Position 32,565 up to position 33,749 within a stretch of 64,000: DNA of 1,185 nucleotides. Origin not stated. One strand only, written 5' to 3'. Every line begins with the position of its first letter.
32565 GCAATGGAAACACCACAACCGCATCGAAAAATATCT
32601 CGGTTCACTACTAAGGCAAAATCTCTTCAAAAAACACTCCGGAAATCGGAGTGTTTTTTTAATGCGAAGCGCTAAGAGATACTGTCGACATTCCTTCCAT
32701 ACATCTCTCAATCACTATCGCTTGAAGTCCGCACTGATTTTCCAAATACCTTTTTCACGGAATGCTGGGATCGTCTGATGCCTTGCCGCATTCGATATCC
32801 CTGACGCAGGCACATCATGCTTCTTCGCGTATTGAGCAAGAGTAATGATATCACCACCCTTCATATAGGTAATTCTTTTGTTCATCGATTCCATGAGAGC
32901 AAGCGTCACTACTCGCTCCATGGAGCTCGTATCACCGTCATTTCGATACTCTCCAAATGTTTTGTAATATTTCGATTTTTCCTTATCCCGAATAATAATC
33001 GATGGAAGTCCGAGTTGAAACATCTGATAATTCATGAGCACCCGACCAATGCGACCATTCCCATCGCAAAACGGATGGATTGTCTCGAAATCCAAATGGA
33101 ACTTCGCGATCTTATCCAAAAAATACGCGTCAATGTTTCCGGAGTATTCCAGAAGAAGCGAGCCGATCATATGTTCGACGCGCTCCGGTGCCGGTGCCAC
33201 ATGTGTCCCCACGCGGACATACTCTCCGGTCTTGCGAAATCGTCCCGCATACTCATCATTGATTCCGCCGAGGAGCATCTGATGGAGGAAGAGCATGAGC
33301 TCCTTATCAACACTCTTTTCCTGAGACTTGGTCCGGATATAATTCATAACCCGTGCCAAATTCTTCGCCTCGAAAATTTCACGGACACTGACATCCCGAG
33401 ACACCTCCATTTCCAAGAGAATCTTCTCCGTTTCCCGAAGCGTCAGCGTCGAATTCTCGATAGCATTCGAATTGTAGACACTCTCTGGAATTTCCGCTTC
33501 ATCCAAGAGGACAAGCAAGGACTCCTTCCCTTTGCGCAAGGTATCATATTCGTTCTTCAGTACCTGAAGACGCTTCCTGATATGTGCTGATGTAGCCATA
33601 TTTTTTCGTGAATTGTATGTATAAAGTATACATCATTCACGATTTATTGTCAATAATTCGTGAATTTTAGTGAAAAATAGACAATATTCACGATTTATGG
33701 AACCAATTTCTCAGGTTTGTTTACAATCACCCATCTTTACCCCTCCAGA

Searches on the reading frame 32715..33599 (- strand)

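Call 89: search_protein_families(library=pfam, max_evalue=0.001, proteins=[window:32715-33599:-])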
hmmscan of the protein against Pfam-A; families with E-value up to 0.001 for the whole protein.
window:32715-33599:- (294 aa): 1 family
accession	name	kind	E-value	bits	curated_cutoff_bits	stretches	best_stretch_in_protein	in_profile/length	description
PF02661.23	Fic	-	8.4e-21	75.1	24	1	97-192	2-92/93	Fic/DOC family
